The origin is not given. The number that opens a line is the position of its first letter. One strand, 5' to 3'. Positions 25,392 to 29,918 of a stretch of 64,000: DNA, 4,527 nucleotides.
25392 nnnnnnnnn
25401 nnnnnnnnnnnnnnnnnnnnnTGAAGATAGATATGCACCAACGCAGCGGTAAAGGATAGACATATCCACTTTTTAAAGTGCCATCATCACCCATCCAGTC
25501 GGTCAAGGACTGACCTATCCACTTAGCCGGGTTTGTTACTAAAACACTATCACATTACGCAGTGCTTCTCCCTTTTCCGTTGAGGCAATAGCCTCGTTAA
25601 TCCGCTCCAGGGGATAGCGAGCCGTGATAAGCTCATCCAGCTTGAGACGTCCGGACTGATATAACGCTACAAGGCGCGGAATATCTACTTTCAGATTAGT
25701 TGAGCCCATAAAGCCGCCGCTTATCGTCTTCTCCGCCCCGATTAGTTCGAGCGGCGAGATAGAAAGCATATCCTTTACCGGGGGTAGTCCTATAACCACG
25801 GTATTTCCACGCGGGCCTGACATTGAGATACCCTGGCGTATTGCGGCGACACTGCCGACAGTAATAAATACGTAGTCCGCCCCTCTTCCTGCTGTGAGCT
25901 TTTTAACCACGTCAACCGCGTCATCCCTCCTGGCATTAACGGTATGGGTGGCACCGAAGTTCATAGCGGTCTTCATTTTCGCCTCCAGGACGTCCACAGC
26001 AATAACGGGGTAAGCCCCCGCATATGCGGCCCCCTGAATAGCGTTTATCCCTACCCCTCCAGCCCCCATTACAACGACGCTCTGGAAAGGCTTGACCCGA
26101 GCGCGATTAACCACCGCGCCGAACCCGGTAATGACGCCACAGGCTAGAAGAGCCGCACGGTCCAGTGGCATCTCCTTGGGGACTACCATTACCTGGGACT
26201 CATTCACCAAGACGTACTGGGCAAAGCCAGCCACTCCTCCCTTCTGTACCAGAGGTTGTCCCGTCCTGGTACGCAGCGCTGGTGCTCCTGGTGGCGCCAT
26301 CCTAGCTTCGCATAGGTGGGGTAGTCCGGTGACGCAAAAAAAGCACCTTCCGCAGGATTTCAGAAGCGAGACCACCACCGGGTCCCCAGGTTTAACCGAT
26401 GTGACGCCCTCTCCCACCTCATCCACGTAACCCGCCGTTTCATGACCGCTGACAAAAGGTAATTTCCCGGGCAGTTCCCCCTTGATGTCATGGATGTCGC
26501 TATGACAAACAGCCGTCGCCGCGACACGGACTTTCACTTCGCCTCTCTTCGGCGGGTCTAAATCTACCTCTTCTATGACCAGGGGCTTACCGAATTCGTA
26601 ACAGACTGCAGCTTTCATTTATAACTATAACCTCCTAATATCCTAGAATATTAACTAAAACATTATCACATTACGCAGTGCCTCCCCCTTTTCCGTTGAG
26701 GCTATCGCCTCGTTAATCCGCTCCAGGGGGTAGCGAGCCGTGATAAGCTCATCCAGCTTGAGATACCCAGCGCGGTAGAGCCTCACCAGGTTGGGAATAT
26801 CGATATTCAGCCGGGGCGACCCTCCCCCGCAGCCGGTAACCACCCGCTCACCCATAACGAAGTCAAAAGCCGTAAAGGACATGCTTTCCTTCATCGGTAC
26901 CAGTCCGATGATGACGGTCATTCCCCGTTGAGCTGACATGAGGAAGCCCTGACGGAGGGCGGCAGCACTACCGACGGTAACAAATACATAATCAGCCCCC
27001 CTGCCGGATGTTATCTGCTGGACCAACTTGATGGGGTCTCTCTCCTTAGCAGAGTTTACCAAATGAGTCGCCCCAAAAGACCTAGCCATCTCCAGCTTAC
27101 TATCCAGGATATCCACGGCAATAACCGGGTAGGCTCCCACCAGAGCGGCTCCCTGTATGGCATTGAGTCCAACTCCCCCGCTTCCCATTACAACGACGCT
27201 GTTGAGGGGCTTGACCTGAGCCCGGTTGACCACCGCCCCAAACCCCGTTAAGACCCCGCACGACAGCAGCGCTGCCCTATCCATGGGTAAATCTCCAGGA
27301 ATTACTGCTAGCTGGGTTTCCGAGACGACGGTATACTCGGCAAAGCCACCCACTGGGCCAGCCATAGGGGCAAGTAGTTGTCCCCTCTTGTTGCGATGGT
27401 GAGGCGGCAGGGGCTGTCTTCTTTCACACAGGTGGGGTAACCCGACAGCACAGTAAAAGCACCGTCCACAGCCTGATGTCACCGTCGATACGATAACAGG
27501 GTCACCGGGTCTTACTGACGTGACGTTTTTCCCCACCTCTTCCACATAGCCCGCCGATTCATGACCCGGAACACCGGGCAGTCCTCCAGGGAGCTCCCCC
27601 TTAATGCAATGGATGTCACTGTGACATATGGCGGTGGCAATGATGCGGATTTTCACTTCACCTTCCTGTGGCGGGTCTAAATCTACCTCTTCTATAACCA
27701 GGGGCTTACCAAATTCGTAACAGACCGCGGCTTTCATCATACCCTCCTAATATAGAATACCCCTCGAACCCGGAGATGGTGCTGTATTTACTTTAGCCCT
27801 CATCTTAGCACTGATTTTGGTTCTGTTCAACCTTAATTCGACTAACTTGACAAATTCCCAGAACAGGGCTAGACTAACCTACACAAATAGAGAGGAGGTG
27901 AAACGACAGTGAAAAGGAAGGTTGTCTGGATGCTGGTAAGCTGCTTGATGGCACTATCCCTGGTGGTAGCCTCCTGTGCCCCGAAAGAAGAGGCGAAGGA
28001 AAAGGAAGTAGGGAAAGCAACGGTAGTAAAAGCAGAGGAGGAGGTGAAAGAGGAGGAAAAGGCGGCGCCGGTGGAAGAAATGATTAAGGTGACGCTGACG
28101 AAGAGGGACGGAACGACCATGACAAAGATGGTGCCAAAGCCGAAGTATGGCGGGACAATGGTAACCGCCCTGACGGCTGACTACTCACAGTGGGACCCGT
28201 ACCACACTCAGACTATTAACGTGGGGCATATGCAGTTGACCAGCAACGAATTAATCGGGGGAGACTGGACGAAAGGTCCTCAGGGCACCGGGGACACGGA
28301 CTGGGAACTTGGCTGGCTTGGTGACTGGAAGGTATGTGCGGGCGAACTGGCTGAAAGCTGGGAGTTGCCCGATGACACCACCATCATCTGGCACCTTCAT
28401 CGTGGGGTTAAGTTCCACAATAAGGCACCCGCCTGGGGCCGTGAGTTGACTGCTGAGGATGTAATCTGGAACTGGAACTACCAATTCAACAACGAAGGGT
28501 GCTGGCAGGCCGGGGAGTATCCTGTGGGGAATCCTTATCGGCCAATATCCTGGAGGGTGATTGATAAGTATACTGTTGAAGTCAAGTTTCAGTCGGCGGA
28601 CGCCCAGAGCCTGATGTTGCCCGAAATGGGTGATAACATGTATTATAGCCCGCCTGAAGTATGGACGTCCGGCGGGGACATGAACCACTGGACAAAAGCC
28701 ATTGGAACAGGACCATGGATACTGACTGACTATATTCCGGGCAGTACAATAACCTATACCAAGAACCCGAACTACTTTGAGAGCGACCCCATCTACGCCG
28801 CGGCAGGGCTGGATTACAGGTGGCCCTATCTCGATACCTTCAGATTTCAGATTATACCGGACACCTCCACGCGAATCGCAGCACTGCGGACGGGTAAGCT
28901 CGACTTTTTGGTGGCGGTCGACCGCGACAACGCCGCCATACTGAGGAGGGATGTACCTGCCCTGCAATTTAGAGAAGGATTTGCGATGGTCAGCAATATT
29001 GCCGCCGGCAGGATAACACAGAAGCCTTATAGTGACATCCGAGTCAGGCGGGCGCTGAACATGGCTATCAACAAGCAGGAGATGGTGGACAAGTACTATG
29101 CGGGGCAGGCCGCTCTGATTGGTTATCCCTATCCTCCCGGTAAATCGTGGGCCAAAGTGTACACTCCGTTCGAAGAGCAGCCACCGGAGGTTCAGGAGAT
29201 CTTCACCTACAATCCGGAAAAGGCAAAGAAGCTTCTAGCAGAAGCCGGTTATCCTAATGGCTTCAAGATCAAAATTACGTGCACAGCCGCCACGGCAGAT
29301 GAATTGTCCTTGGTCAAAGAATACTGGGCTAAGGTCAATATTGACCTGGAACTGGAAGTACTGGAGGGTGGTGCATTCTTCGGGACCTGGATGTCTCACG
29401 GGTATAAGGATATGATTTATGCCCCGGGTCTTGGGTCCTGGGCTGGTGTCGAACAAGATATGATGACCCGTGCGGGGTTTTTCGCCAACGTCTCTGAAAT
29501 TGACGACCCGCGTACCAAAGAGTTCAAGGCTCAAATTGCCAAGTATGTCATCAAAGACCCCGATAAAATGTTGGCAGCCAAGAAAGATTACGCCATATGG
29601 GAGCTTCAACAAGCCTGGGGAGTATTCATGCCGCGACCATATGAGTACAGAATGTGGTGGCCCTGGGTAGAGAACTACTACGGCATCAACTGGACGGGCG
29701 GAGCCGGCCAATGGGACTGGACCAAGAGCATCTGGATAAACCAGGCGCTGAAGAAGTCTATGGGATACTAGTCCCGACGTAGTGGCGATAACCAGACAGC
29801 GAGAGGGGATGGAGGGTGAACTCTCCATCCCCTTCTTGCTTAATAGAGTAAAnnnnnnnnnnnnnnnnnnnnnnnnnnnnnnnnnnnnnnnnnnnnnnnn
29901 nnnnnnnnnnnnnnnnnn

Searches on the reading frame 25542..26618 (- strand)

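Call 53: search_protein_families(library=pfam, proteins=[window:25542-26618:-], max_evalue=0.0001)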
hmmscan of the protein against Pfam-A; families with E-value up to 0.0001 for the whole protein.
window:25542-26618:- (359 aa): 4 families
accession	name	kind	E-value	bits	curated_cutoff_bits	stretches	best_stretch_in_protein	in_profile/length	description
PF00107.32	ADH_zinc_N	-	3.1e-27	95.5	31.8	1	188-318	1-125/129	Zinc-binding dehydrogenase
PF08240.17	ADH_N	-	1.4e-25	90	23.5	1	25-148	2-104/104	Alcohol dehydrogenase GroES-like domain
PF13602.12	ADH_zinc_N_2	-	1.3e-10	42.8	27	1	221-352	1-128/134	Zinc-binding dehydrogenase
PF16912.11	Glu_dehyd_C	-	2e-05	24.6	34.9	1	171-348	25-202/211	Glucose dehydrogenase C-terminus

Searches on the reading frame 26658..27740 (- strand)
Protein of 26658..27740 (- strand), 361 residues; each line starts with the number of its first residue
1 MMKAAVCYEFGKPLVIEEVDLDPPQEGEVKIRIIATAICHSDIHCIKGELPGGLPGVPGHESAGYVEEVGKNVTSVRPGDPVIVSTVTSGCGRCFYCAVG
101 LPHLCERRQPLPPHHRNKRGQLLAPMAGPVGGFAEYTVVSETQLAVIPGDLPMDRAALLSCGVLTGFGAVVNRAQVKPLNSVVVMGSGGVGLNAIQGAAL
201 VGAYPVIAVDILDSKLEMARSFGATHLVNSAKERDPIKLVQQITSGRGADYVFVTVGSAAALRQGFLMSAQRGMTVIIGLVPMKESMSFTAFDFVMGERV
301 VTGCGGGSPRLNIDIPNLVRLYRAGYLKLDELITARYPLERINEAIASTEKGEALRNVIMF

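Call 53: search_protein_families(library=pfam, proteins=[window:26658-27740:-], max_evalue=0.0001)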
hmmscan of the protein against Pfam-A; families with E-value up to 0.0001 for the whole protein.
window:26658-27740:- (361 aa): 4 families
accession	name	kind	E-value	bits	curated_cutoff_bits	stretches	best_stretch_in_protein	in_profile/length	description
PF00107.32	ADH_zinc_N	-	9.1e-29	100.5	31.8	1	189-320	1-125/129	Zinc-binding dehydrogenase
PF08240.17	ADH_N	-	1.3e-25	90.1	23.5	1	26-148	2-103/104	Alcohol dehydrogenase GroES-like domain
PF16912.11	Glu_dehyd_C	-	3.5e-06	27.1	34.9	1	172-350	25-202/211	Glucose dehydrogenase C-terminus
PF13602.12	ADH_zinc_N_2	-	6e-06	27.7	27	1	223-354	2-128/134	Zinc-binding dehydrogenase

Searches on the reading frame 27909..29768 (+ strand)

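Call 52: search_protein_families(library=pfam, proteins=[window:27909-29768:+], max_evalue=0.0001)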
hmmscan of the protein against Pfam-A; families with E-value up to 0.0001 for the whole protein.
window:27909-29768:+ (620 aa): 1 family
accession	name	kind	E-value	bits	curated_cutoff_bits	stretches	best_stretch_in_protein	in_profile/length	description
PF00496.27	SBP_bac_5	-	2.8e-62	211.4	32.4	1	145-509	4-348/368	Bacterial extracellular solute-binding proteins, family 5 Middle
